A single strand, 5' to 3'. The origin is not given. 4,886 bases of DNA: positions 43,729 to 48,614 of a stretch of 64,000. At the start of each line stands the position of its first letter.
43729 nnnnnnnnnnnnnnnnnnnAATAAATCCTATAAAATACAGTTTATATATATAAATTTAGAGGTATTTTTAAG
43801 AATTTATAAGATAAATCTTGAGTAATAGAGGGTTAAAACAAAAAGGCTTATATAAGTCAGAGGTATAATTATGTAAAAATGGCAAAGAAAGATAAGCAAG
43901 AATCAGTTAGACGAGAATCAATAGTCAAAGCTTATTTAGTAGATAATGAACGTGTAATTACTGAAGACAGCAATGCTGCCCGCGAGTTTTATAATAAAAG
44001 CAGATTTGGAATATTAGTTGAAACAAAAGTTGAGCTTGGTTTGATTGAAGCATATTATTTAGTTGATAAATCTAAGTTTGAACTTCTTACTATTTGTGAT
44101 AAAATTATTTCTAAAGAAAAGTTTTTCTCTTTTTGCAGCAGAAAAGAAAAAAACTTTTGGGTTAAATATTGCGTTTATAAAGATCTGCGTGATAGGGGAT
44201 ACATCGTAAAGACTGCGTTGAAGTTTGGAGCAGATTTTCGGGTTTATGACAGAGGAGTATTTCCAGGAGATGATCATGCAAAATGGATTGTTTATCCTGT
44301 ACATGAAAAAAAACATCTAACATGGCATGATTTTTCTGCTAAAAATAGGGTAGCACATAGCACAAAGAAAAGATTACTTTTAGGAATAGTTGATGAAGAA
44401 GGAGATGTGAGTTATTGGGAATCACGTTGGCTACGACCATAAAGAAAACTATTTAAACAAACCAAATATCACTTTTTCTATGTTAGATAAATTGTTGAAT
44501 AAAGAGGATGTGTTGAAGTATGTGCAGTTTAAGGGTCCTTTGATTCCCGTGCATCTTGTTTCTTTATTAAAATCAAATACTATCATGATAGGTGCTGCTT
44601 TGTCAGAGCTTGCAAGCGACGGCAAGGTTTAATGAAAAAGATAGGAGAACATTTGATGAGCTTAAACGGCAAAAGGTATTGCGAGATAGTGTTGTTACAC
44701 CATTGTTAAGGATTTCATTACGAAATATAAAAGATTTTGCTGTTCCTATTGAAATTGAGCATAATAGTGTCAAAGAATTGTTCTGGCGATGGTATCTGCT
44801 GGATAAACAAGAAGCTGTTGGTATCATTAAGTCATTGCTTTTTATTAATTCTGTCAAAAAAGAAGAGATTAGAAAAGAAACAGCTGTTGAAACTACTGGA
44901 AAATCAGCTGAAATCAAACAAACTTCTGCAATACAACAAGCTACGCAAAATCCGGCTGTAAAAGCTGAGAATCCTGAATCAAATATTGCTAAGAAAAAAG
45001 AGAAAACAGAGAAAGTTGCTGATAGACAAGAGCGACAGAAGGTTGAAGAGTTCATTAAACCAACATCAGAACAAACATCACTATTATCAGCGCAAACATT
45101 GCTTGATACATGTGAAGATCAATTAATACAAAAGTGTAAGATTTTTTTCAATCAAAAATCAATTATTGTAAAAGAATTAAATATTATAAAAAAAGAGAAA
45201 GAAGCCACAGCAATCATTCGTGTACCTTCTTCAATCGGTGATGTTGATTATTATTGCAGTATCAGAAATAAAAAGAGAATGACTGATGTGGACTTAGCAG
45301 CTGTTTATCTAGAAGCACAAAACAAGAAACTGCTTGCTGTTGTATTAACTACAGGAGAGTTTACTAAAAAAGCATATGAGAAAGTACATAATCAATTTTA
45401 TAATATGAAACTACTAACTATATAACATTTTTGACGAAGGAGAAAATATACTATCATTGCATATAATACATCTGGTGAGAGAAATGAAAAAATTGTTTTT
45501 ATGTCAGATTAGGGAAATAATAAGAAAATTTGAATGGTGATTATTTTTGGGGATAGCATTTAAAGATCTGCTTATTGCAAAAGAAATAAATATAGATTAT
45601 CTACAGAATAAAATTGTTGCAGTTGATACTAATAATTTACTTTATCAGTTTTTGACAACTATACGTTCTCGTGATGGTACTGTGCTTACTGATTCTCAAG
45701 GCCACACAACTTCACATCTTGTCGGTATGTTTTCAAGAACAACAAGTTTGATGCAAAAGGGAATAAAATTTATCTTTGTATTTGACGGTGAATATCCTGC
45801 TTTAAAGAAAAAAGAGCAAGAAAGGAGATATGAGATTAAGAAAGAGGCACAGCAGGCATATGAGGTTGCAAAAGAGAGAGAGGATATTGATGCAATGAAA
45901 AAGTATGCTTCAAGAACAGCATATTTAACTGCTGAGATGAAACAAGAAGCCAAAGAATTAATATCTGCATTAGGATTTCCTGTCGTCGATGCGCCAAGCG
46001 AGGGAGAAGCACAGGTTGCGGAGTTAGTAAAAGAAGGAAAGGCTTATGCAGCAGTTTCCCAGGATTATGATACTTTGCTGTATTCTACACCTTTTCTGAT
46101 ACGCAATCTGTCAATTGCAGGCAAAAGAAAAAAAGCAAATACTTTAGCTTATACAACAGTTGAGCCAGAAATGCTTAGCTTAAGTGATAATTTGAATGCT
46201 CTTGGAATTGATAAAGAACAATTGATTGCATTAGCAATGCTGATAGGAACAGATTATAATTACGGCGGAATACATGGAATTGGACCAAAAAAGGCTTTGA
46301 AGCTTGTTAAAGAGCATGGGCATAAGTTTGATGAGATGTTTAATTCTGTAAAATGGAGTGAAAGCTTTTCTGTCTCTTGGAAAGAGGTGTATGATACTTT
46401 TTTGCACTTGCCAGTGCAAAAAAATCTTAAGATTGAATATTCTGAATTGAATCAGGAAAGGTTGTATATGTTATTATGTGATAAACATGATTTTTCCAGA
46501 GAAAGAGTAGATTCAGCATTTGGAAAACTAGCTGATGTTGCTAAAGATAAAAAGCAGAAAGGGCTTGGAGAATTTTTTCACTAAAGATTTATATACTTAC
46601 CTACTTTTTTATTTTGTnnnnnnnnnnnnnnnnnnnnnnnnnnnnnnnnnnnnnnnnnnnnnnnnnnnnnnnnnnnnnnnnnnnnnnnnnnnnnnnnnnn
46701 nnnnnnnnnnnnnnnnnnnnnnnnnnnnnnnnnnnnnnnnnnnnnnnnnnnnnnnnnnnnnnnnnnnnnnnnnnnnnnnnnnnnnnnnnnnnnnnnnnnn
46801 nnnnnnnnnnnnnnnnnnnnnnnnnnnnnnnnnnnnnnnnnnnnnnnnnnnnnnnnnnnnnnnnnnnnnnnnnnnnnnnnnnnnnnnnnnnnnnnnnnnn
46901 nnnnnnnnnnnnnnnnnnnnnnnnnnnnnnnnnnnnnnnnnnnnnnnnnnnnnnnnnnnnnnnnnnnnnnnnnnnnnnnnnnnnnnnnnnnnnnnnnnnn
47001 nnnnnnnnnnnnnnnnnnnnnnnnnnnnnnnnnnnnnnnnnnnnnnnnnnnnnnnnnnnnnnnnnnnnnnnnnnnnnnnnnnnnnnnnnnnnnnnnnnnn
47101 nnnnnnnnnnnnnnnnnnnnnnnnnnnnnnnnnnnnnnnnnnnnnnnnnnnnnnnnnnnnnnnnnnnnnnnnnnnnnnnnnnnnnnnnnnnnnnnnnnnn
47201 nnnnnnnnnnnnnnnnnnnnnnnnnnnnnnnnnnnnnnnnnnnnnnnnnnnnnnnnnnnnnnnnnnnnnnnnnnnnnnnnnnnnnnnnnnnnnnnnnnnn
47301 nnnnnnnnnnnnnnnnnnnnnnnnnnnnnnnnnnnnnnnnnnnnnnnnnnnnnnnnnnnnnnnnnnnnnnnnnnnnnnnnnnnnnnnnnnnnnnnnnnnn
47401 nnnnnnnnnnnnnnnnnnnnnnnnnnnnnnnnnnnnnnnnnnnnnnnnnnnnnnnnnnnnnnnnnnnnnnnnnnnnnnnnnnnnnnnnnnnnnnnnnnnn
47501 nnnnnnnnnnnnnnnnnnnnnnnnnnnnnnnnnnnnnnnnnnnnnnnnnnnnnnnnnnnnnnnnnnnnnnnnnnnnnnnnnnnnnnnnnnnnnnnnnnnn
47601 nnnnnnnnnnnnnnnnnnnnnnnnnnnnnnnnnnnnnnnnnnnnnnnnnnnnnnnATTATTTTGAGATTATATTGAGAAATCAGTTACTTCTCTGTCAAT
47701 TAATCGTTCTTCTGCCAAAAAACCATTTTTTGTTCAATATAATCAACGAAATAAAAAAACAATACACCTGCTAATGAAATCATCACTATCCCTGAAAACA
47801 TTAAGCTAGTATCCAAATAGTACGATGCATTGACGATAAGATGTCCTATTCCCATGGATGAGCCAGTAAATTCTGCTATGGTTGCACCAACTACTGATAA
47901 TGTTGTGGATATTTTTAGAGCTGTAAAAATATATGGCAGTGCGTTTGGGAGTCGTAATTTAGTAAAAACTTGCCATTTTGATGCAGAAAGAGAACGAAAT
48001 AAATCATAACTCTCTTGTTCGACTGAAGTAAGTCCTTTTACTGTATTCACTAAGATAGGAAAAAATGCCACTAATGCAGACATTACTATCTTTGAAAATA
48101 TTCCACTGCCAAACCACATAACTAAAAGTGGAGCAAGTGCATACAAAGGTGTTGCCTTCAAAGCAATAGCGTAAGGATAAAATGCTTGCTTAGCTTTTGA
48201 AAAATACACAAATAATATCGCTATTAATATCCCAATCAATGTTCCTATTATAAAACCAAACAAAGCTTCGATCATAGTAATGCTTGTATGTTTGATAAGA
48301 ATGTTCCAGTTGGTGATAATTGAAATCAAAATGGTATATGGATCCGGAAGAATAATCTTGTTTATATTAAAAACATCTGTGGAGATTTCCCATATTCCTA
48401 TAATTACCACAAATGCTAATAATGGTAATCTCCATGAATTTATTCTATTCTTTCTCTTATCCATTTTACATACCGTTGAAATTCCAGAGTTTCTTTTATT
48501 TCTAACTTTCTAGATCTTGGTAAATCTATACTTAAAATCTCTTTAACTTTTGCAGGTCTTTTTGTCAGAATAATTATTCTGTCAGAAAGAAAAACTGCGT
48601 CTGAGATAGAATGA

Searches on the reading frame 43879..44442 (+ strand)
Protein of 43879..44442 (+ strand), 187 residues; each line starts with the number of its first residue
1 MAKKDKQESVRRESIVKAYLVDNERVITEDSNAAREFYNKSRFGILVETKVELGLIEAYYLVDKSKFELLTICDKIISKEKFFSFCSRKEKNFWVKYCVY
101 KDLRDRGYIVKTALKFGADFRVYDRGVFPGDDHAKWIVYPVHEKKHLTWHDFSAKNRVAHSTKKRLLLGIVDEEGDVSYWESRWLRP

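Call 16: search_protein_families(library=pfam, proteins=[window:43879-44442:+])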
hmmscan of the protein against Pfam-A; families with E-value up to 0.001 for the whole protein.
window:43879-44442:+ (187 aa): 2 families
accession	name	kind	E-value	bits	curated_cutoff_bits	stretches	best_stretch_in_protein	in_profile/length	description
PF01974.23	tRNA_int_endo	-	3.5e-30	104.4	27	1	93-179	1-85/85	tRNA intron endonuclease, catalytic C-terminal domain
PF02778.19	tRNA_int_endo_N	-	5.3e-09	35.9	21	1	22-82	6-66/67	tRNA intron endonuclease, N-terminal domain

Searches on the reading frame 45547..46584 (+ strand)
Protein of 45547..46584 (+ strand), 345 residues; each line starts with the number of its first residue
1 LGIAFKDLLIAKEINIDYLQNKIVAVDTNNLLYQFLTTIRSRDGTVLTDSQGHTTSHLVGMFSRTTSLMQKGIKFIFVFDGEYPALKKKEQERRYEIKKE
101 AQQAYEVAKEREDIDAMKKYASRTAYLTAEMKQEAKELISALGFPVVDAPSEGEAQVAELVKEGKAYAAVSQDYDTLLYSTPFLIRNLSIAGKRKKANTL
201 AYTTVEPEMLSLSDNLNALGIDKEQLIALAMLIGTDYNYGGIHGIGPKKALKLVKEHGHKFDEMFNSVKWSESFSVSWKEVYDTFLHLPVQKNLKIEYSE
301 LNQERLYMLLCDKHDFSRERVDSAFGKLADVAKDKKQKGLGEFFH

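Call 16: search_protein_families(library=pfam, proteins=[window:45547-46584:+])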
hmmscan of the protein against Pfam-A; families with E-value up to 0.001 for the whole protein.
window:45547-46584:+ (345 aa): 4 families
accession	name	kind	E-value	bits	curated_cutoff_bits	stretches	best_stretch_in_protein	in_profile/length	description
PF00867.23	XPG_I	-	1.9e-24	86.3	24.9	1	143-236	1-89/89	XPG I-region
PF00752.23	XPG_N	-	7.8e-20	71.7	22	1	12-101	17-101/101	XPG N-terminal domain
PF01367.25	5_3_exonuc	-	0.00049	21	40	1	223-268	3-48/97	5'-3' exonuclease, C-terminal SAM fold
PF03159.24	XRN_N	-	0.0007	19.5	22.9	0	26-116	37-131/241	XRN 5'-3' exonuclease N-terminus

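Call 60: search_protein_families(library=ncbifam, proteins=[window:45547-46584:+], max_evalue=0.01)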
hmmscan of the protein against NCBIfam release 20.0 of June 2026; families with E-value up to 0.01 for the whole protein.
window:45547-46584:+ (345 aa): 6 families
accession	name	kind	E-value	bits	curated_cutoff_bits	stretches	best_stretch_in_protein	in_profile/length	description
TIGR03674.1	fen_arch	equivalog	1.2e-116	389.5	351.95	1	1-344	1-338/338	flap endonuclease-1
TIGR00600.1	rad2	subfamily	5.7e-36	124.3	1204.4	2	99-275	746-910/1039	DNA excision repair protein (rad2)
NF011547.0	PRK14976.1-4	equivalog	8.5e-07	28.5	305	1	215-266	167-220/291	5'-3' exonuclease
TIGR00593.1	pola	equivalog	3e-05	22.6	600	1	25-269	3-216/890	DNA polymerase I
NF004397.1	PRK05755.1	equivalog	0.00031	19.4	720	1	22-266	2-213/889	DNA polymerase I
NF007017.0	PRK09482.1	equivalog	0.00074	19.2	261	1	216-268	160-212/257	flap endonuclease Xni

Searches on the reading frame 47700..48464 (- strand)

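Call 16: search_protein_families(library=pfam, proteins=[window:47700-48464:-])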
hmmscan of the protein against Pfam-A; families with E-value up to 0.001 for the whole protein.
window:47700-48464:- (254 aa): 1 family
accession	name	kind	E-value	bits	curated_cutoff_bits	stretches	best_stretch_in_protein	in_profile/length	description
PF00528.27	BPD_transp_1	-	1.7e-36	126.1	26.4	1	74-247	1-182/184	Binding-protein-dependent transport system inner membrane component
